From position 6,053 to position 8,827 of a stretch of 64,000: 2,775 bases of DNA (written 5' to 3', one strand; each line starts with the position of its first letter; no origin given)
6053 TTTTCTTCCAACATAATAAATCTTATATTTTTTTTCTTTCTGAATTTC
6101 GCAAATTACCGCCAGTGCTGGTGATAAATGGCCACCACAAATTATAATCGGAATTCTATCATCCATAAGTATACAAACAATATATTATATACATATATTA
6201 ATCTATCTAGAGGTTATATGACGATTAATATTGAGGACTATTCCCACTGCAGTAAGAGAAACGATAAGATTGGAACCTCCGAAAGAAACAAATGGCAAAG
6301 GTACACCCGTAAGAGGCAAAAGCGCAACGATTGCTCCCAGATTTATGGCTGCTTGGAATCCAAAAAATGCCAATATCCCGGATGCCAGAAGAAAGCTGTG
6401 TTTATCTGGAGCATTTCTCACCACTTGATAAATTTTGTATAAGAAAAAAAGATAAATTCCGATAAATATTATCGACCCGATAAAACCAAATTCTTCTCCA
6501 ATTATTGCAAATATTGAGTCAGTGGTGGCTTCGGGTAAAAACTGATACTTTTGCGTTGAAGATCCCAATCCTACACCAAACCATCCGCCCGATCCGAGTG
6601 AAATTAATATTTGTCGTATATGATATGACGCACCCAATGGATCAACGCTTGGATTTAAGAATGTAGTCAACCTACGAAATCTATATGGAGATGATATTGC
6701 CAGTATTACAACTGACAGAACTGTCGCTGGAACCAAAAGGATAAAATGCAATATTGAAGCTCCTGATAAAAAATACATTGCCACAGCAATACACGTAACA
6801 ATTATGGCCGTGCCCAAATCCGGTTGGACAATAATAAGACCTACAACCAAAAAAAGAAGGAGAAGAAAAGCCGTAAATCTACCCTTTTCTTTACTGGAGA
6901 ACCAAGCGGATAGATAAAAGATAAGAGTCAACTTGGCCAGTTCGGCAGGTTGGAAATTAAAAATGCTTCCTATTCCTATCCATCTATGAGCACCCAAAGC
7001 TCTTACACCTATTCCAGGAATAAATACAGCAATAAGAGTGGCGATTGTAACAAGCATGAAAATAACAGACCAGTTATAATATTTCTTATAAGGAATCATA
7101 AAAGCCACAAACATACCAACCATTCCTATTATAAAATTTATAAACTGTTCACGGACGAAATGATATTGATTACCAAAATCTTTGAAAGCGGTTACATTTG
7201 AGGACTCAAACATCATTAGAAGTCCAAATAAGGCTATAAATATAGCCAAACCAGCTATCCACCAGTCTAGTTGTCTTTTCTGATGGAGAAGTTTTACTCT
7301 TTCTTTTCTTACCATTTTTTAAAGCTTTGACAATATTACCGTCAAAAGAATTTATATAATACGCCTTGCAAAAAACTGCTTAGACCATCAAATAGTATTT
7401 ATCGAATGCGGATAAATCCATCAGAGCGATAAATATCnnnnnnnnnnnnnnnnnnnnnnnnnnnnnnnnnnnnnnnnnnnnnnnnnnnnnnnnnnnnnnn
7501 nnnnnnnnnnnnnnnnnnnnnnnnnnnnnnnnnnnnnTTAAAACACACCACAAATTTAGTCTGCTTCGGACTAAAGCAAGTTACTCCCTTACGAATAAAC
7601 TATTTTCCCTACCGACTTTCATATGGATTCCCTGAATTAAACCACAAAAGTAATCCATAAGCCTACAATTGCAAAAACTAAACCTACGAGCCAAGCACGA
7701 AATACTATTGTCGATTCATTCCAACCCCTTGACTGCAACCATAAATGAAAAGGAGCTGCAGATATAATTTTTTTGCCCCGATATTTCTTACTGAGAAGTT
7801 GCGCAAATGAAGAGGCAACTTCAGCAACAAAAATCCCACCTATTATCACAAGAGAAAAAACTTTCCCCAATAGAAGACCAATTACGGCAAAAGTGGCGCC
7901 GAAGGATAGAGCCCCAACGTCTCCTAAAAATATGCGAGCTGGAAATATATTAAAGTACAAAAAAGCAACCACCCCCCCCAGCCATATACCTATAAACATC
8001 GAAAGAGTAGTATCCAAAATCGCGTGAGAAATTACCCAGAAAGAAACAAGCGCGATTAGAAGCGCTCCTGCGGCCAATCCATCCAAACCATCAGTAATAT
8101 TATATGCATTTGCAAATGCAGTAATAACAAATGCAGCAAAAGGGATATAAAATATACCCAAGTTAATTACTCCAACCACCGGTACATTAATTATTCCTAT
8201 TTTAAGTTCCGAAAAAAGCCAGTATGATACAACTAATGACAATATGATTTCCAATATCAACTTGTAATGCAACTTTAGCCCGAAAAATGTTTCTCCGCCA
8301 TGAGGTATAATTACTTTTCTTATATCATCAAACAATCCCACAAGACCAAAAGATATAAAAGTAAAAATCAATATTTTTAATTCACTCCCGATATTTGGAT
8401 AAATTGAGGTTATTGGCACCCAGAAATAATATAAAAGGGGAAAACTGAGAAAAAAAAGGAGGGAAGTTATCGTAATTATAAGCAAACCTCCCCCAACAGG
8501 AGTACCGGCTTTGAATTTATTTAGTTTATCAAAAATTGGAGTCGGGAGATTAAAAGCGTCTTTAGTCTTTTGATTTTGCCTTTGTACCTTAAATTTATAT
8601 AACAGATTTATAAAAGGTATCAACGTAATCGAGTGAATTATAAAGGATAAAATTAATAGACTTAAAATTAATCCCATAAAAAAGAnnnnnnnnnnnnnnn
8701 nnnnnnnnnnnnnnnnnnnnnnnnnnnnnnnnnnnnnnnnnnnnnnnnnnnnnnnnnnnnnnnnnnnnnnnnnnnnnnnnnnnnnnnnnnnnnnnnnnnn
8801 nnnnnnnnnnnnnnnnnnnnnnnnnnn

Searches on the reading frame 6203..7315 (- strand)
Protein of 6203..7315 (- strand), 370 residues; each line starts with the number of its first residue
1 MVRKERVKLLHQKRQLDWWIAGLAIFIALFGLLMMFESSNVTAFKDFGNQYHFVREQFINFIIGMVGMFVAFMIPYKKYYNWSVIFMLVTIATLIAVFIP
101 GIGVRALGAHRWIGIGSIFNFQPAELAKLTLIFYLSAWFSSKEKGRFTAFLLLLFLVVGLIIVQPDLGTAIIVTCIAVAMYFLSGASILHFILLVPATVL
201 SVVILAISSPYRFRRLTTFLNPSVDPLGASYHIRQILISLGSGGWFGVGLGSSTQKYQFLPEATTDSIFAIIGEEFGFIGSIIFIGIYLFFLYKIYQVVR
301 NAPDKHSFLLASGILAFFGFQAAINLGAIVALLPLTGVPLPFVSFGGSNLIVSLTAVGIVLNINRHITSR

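Call 43: search_protein_families(library=pfam, proteins=[window:6203-7315:-], max_evalue=0.001)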
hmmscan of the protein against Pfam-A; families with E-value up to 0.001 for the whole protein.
window:6203-7315:- (370 aa): 1 family
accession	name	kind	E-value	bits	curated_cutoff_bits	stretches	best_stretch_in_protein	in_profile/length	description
PF01098.24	FTSW_RODA_SPOVE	-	7.9e-95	318.3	26.4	1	22-366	6-353/356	Cell cycle protein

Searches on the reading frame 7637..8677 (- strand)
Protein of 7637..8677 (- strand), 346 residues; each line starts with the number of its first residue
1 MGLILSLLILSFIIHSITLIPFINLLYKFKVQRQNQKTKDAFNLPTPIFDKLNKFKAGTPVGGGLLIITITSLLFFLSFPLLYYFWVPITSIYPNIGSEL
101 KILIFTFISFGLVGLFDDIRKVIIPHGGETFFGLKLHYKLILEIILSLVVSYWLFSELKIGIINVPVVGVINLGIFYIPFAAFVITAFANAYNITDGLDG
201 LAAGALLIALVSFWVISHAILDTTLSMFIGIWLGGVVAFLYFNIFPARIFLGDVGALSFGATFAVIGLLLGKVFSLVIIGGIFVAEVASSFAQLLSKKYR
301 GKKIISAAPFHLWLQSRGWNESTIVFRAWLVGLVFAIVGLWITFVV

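Call 43: search_protein_families(library=pfam, proteins=[window:7637-8677:-], max_evalue=0.001)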
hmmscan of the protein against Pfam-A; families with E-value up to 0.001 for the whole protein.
window:7637-8677:- (346 aa): 1 family
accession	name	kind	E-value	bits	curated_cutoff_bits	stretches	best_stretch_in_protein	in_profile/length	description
PF00953.26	Glycos_transf_4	-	3.6e-28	99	27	1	102-269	3-158/160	Glycosyl transferase family 4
